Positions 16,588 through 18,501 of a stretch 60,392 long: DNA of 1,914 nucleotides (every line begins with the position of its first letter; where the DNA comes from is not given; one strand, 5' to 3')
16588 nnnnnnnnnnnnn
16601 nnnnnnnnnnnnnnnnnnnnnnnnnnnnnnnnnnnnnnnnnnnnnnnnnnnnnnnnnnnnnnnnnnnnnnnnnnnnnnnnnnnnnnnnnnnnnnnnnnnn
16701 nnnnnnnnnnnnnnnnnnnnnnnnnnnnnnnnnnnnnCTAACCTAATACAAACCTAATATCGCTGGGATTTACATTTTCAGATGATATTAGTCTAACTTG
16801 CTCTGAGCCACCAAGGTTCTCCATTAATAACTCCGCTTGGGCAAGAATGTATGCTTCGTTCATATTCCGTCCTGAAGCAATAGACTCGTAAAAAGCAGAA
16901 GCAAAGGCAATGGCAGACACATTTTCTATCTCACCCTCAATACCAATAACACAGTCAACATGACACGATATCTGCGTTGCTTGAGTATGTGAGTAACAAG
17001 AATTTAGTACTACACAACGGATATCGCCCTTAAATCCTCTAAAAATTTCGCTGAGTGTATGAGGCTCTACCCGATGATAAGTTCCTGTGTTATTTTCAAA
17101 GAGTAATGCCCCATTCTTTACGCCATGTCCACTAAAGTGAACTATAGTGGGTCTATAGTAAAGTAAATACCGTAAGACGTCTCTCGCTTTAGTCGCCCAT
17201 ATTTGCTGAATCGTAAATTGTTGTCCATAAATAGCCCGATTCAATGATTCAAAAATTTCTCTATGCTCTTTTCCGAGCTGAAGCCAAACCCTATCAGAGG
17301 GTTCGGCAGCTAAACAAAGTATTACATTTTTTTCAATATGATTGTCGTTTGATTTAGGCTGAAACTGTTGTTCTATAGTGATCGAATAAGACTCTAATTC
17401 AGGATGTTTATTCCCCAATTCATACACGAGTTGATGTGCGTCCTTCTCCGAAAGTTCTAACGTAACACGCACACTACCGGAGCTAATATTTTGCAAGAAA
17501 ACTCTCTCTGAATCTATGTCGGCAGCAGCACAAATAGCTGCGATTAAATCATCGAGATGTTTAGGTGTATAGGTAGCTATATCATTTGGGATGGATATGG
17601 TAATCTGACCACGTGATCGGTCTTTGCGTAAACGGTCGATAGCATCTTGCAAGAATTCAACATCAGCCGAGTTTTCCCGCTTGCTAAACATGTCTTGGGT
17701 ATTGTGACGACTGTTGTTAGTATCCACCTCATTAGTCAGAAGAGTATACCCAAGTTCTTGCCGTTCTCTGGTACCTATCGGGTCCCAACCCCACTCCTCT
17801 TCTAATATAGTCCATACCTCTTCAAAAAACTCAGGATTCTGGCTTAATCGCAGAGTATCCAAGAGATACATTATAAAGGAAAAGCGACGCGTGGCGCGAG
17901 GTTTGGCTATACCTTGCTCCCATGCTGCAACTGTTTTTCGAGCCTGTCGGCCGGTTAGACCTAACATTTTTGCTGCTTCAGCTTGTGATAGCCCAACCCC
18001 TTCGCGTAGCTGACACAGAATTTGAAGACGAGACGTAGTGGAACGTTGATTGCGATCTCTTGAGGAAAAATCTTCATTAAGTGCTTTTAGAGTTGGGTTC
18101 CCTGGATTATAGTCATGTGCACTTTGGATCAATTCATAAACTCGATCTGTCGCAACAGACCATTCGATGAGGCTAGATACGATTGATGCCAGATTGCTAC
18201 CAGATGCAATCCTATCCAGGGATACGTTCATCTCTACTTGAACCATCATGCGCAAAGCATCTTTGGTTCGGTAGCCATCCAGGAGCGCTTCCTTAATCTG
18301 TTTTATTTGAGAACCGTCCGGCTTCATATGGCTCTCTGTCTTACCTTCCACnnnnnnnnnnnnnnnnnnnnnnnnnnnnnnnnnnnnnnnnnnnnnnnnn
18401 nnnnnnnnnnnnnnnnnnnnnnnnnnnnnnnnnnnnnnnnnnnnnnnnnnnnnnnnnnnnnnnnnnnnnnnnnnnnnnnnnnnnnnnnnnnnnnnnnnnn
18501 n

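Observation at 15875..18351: EAD-HTH-CHAT effector next to a DUF2971 protein, with no adjacent NTPase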

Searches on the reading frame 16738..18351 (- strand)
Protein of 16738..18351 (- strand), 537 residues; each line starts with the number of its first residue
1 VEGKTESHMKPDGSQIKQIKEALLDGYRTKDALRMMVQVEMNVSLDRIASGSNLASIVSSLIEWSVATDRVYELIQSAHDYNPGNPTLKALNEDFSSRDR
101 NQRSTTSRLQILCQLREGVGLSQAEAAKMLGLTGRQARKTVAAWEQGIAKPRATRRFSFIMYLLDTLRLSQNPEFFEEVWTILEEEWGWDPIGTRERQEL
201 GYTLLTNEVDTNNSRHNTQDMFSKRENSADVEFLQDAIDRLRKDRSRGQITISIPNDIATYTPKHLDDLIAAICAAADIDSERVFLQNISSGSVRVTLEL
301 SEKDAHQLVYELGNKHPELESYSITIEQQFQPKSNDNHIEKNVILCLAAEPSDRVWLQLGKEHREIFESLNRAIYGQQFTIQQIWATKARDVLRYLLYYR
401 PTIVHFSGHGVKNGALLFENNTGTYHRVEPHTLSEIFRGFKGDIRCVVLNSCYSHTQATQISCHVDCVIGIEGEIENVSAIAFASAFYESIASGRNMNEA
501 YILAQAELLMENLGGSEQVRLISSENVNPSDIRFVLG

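Call 3: search_protein_families(library=pfam, proteins=[window:16738-18351:-], max_evalue=1)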
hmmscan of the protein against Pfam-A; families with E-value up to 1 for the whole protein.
window:16738-18351:- (537 aa): 7 families
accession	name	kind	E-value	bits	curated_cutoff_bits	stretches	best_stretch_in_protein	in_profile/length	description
PF19955.5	EAD1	-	5.9e-16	59.2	24.2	1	9-95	1-89/90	Effector-associated domain 1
PF12770.12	CHAT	-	5.6e-08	33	24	1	346-510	82-268/289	CHAT domain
PF01381.28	HTH_3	-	0.00021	21.7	23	1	114-154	3-39/55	Helix-turn-helix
PF13384.12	HTH_23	-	0.00038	20.6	24.6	1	108-149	7-47/50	Homeodomain-like domain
PF13551.12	HTH_29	-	0.0023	18.5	28.1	1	108-147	1-39/64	Winged helix-turn helix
PF13560.12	HTH_31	-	0.0042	17.8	27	1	114-170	8-57/64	Helix-turn-helix domain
PF13412.12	HTH_24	-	0.079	13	21.9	1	107-133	4-30/48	Winged helix-turn-helix DNA-binding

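Call 4: search_protein_families(library=padloc, proteins=[window:16738-18351:-], max_evalue=1)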
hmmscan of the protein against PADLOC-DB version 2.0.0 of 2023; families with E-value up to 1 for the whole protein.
window:16738-18351:- (537 aa): 2 families
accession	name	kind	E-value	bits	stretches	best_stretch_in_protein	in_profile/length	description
PDLC02988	chat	-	3.9e-06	24.3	1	370-498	38-147/455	-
PDLC02016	SAVED_CHAT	-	7.4e-06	23.1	1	344-499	293-448/498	-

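Call 5: search_protein_families(library=ncbifam, proteins=[window:16738-18351:-], max_evalue=1)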
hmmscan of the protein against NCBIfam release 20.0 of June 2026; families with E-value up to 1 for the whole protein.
window:16738-18351:- (537 aa): 5 families
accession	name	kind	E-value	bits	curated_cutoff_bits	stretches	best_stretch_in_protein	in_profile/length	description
TIGR03830.1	CxxCG_CxxCG_HTH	subfamily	0.00082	19.2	61.8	1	92-153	51-107/127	type II TA system antitoxin MqsA family protein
NF047542.1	telomere_Tap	equivalog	0.0015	17.4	600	1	114-168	24-73/695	telomere-associated protein Tap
NF047832.1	caspase_w_EACC1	subfamily_domain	0.025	14.1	140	1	403-460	74-138/211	caspase, EACC1-associated type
TIGR01840.1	esterase_phb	subfamily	0.05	13.1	107.85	1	264-296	77-109/213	PHB depolymerase family esterase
NF041951.1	phage_RstR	subfamily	0.077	13.3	80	1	111-153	6-44/108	RstR family transcriptional repressor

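Call 11: find_encoding_contigs(protein=window:16738-18351:-, flank=10000, max_places=10)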
Protein window:16738-18351:- (537 aa): no gene with exactly this product is on record in the collection.

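Call 12: find_encoding_contigs(protein=window:16738-18327:-, flank=10000, max_places=10)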
Protein window:16738-18327:- (529 aa): 1 contig read that carries it; 1 place shown.
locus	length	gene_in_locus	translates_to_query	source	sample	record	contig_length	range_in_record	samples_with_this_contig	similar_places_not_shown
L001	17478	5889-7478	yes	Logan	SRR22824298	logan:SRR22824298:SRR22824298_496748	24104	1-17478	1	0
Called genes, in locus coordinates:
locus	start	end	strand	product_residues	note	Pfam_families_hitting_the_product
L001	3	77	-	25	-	?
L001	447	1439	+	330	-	PF13155:Toprim_2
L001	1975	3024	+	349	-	PF10134:RPA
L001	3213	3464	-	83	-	PF07798:CCDC90-like (faint)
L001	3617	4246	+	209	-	-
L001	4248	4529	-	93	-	PF12728:HTH_17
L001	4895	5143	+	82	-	PF04014:MazE_antitoxin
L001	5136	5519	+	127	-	PF01850:PIN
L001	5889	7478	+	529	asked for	PF19955:EAD1, PF12770:CHAT (weak)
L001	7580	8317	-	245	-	-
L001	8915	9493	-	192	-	PF00589:Phage_integrase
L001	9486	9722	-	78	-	-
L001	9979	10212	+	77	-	-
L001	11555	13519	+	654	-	-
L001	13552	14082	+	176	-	-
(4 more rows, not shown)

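Call 13: find_homologous_proteins(query=window:16738-18327:-, max_evalue=0.001)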
Query window:16738-18327:- (529 aa): 168 proteins with E <= 0.001 among 8000 candidates; the best 120 are listed.
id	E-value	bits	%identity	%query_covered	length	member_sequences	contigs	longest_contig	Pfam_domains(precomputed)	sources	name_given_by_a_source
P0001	1.8e-109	385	62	54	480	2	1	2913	PF12770.13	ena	-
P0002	3.6e-96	341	55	54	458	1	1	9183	PF00160.27,PF12770.13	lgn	-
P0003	5.6e-58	215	45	50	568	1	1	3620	PF05729.19,PF12770.13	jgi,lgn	-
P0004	1.5e-48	184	33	50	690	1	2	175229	PF12770.13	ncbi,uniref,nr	ncbi:CHAT domain-containing protein [Polyangium jinanense]|uniref:CHAT domain-containing protein n=1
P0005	8.7e-42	162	38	47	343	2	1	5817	PF12770.13,PF00072.31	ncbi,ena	-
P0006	1.7e-41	161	42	36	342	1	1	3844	PF12770.13,PF00072.31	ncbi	-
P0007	3.2e-41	160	41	42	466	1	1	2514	PF12770.13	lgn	-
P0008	2.0e-39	154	41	36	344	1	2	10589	PF12770.13,PF00072.31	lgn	-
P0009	9.9e-39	152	45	34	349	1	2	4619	PF12770.13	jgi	jgi:DNA-binding NarL/FixJ family response regulator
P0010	2.2e-38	151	44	36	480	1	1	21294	PF22880.3,PF12770.13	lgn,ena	-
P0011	3.9e-38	150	42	36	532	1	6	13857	PF24391.2,PF12770.13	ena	-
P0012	4.3e-38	150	39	42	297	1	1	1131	PF12770.13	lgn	-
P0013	4.6e-38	150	44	36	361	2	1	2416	PF12770.13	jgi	jgi:DNA-binding NarL/FixJ family response regulator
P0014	9.6e-38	149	36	54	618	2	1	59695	PF07591.16,PF12770.13,PF14890.12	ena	-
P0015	1.5e-37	148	41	36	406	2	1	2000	PF12770.13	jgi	-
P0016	2.7e-37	147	42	40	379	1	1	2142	PF01582.26,PF13676.12,PF12770.13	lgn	-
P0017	2.8e-37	147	43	34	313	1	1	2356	PF12770.13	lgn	-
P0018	7.1e-37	146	43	34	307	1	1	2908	PF12770.13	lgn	-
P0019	7.4e-37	146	37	41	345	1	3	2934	PF12770.13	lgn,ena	-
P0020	1.1e-36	145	41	36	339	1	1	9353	PF12770.13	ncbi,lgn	-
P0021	1.3e-36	145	42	36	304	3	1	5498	PF12770.13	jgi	-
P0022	1.6e-36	145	40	37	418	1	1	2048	PF19319.5,PF12770.13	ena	-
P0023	2.4e-36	144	40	39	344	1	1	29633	PF12770.13,PF00072.31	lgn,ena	-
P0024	2.5e-36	144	41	36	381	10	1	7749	PF01582.26,PF13676.12,PF12770.13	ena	-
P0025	2.7e-36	144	41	37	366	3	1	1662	PF12770.13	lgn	-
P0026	3.0e-36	144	40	36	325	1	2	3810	PF19960.7,PF12770.13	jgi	jgi:hypothetical protein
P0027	3.4e-36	144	41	36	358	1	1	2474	PF20701.5,PF12770.13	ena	-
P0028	3.6e-36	144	42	36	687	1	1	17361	PF12770.13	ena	-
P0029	4.6e-36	143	35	50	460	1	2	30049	PF01928.27,PF12770.13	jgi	-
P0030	5.2e-36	143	40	38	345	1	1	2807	PF12770.13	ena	-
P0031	5.8e-36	143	41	36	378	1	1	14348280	PF13676.12,PF12770.13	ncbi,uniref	ncbi:TIR domain-containing protein [Sorangium sp. So ce291]|uniref:TIR domain-containing protein n=1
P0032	5.9e-36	143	40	38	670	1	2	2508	PF13606.13,PF13857.13,PF23745.2,PF12796.14,PF00023.37,PF13637.13,PF12770.13,PF24521.3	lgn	-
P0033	6.3e-36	143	41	36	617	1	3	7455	PF12770.13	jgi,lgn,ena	-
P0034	6.6e-36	143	39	36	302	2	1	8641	PF19960.7,PF12770.13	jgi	jgi:hypothetical protein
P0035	7.5e-36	142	43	36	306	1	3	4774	PF12770.13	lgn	-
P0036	1.0e-35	142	42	37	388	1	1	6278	PF12770.13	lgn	-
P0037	1.2e-35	142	40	36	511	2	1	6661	PF19993.6,PF12770.13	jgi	-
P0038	1.2e-35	142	45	34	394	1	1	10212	PF12770.13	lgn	-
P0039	2.1e-35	141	44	37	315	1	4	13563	PF12770.13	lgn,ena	-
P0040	2.6e-35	141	39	36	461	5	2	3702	PF12770.13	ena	-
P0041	2.9e-35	141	39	36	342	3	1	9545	PF12770.13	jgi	jgi:CHAT domain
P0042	3.2e-35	140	40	36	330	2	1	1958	PF12770.13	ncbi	-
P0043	3.6e-35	140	39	39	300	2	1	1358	PF12770.13,PF19964.6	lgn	-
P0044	6.1e-35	139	42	36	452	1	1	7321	PF19955.6,PF12770.13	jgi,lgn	-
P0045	7.1e-35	139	42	34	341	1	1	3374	PF12770.13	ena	-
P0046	2.6e-34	137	40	38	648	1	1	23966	PF05226.17,PF12770.13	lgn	-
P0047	3.3e-34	137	38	37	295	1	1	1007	PF12770.13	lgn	-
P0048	3.8e-34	137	42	34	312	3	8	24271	PF12770.13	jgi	jgi:hypothetical protein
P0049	3.8e-34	137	38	41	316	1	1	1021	PF19955.6,PF12770.13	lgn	-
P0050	4.4e-34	137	40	37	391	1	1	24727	PF01582.26,PF13676.12,PF12770.13,PF08937.17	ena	-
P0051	4.9e-34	136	39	39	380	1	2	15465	PF12770.13,PF19957.6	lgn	-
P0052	8.1e-34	136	41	36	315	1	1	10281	PF12770.13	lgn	-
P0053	9.7e-34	135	41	35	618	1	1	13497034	PF03130.23,PF12770.13,PF13646.13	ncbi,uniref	ncbi:HEAT repeat domain-containing protein [Sorangium sp. So ce726]|uniref:HEAT repeat domain-contai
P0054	1.1e-33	135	39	36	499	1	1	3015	PF01582.26,PF13676.12,PF12770.13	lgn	-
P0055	1.3e-33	135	37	42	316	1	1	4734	PF12770.13,PF19957.6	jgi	jgi:hypothetical protein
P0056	1.5e-33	135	40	37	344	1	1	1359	PF00550.32,PF12770.13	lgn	-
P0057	2.1e-33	134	39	39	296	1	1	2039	PF12770.13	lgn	-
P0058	2.5e-33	134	35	36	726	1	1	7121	PF13365.13,PF19955.6,PF12770.13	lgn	-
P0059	2.8e-33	134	40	35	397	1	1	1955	PF12770.13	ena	-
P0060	3.5e-33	134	39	36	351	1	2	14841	PF12770.13,PF00072.31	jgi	-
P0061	3.6e-33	134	41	37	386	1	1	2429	PF01582.26,PF13676.12,PF12770.13,PF08937.17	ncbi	-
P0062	3.8e-33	134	46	32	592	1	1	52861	PF25490.1,PF06268.20,PF12770.13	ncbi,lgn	-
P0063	3.9e-33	133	39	36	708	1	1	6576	PF24391.2,PF01582.26,PF13676.12,PF12770.13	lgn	-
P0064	4.5e-33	133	39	36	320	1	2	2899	PF12770.13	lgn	-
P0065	4.5e-33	133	40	37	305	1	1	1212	PF12770.13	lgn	-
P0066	4.5e-33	133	40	36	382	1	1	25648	PF01582.26,PF13676.12,PF12770.13,PF08937.17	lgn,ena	-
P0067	5.0e-33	133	43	32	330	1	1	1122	PF12770.13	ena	-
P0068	7.2e-33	133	40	36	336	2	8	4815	PF12770.13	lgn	-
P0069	8.5e-33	132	39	36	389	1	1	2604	PF13676.12,PF12770.13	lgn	-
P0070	1.1e-32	132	39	39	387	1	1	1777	PF13676.12,PF12770.13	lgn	-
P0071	1.5e-32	132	38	36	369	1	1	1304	PF13676.12,PF12770.13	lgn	-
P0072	1.7e-32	131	39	37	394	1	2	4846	PF01582.26,PF13676.12,PF12770.13,PF08937.17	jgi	-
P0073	2.5e-32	131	42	35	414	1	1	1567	PF13185.13,PF01590.33,PF12770.13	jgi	jgi:CHAT domain/GAF domain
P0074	2.8e-32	131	39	36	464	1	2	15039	PF12770.13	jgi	jgi:CHAT domain-containing protein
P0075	3.6e-32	130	44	32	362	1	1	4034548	PF01582.26,PF13676.12,PF12770.13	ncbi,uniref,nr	ncbi:TIR domain-containing protein [Nostoc sp. KVJ3]|uniref:TIR domain-containing protein n=1 Tax=No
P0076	4.0e-32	130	38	40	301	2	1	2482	PF12770.13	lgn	-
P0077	4.5e-32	130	39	36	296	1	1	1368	PF12770.13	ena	-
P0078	4.6e-32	130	40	36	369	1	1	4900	PF13676.12,PF12770.13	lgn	-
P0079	5.0e-32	130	38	36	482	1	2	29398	PF12770.13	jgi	jgi:hypothetical protein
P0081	6.8e-32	129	39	36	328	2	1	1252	PF19955.6,PF12770.13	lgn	-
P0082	6.9e-32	129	38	37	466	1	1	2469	PF12770.13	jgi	jgi:hypothetical protein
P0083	7.6e-32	129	39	36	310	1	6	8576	PF19955.6,PF12770.13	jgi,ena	-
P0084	7.6e-32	129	39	36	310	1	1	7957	PF19955.6,PF12770.13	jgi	-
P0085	8.4e-32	129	44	30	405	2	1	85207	PF01582.26,PF13676.12,PF12770.13,PF08937.17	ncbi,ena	-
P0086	9.5e-32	129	39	36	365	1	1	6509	PF13676.12,PF12770.13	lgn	-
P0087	1.4e-31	128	37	36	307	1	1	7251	PF19955.6,PF12770.13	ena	-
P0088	3.2e-31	127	41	35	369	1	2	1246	PF12770.13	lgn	-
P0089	3.2e-31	127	39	37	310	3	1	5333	PF19960.7,PF12770.13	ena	-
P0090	6.8e-31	126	39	34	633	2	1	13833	PF17957.8,PF12770.13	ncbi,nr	ncbi:MAG: hypothetical protein MN733_16205, partial [Nitrososphaera sp.]|nr:hypothetical protein [Ni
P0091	8.2e-31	126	36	36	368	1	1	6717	PF13676.12,PF12770.13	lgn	-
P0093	2.1e-30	124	39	34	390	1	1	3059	PF12770.13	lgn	-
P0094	2.8e-30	124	41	33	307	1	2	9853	PF12770.13,PF19964.6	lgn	-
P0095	5.2e-30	123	40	36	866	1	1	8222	PF13401.13,PF20703.4,PF13676.12,PF12770.13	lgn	-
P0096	6.0e-30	123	40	35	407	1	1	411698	PF12770.13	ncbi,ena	-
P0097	6.5e-30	123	39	36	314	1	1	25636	PF12770.13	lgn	-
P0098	7.1e-30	123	41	37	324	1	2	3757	PF19961.6,PF12770.13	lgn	-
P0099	7.8e-30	123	38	34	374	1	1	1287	PF01582.26,PF13676.12,PF12770.13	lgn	-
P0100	8.9e-30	122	41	34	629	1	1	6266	PF03793.25,PF12770.13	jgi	-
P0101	9.1e-30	122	43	30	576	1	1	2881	PF01582.26,PF13676.12,PF12770.13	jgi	jgi:TIR domain/CHAT domain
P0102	9.6e-30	122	37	36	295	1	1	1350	PF12770.13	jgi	jgi:hypothetical protein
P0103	1.0e-29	122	39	35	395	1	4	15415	PF12770.13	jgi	jgi:hypothetical protein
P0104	1.0e-29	122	36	37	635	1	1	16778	PF13414.13,PF12770.13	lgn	-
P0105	1.4e-29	122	40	36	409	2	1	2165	PF01582.26,PF13676.12,PF12770.13,PF08937.17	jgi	jgi:hypothetical protein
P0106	1.5e-29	122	35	40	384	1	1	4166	PF13676.12,PF12770.13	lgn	-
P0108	3.0e-29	121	37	38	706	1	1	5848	PF02412.24,PF03793.25,PF12770.13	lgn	-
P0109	4.3e-29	120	37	34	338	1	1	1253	PF12770.13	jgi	jgi:hypothetical protein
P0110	6.0e-29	120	38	34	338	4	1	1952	PF12770.13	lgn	-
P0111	1.3e-28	119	41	39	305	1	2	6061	PF12770.13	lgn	-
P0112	2.3e-28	118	37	35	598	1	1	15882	PF12770.13,PF13191.13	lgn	-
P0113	2.8e-28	118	36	37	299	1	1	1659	PF12770.13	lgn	-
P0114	2.8e-28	117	38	36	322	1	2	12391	PF12770.13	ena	-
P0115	5.4e-28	117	38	37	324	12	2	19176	PF19961.6,PF12770.13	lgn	-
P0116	5.5e-28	117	37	36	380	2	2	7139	PF12770.13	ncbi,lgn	-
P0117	5.7e-28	116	39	34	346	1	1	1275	PF12770.13,PF13646.13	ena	-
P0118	6.2e-28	116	36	33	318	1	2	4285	PF12770.13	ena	-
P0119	6.3e-28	116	37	33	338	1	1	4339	PF12770.13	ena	-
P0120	8.4e-28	116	37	33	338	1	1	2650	PF12770.13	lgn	-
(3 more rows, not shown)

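Call 46: find_encoding_contigs(protein=P0002, flank=10000, max_places=3)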
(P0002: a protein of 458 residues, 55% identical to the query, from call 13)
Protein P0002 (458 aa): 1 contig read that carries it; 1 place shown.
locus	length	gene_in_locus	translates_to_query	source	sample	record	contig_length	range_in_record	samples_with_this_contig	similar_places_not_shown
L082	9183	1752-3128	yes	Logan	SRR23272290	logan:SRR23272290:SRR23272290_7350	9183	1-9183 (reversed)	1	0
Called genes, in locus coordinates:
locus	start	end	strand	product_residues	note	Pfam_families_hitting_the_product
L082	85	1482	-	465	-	PF07969:Amidohydro_3 (weak), PF01979:Amidohydro_1, PF07969:Amidohydro_3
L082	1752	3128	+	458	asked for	PF00160:Pro_isomerase, PF12770:CHAT (faint)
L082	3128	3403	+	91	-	PF00160:Pro_isomerase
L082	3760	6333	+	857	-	PF13620:CarboxypepD_reg (weak), PF13620:CarboxypepD_reg, PF17803:Cadherin_4, PF17963:Big_9, PF17892:Cadherin_5 (weak), PF17803:Cadherin_4, PF17892:Cadherin_5, PF17963:Big_9, +5 more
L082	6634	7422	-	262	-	PF03328:HpcH_HpaI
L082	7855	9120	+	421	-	PF00109:ketoacyl-synt, PF02801:Ketoacyl-synt_C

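Call 47: find_encoding_contigs(protein=P0014, flank=10000, max_places=3)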
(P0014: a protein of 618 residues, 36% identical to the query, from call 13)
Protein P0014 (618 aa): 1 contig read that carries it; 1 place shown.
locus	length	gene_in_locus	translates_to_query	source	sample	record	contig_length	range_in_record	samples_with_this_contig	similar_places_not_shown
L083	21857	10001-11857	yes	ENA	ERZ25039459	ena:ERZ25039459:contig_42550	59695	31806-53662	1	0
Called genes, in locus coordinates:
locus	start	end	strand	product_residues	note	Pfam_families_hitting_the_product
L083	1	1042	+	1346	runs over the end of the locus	PF01326:PPDK_N, PF00391:PEP-utilizers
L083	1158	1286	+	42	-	-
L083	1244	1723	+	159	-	-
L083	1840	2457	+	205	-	PF00589:Phage_integrase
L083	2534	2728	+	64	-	-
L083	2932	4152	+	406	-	PF13495:Phage_int_SAM_4 (faint), PF02899:Phage_int_SAM_1, PF00589:Phage_integrase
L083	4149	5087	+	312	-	PF00589:Phage_integrase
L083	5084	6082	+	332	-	PF13102:Phage_int_SAM_5 (faint), PF02899:Phage_int_SAM_1, PF00589:Phage_integrase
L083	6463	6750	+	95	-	PF05973:Gp49 (weak)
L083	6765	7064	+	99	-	PF21716:dnstrm_HI1420, PF01381:HTH_3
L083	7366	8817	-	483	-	PF00078:RVT_1, PF08388:GIIM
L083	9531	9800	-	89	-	-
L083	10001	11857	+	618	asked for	PF07591:PT-HINT, PF14890:Intein_splicing (faint), PF12770:CHAT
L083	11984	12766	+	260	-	PF07592:DDE_Tnp_ISAZ013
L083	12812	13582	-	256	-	PF01695:IstB_IS21, PF13604:AAA_30 (weak), PF00308:Bac_DnaA (faint)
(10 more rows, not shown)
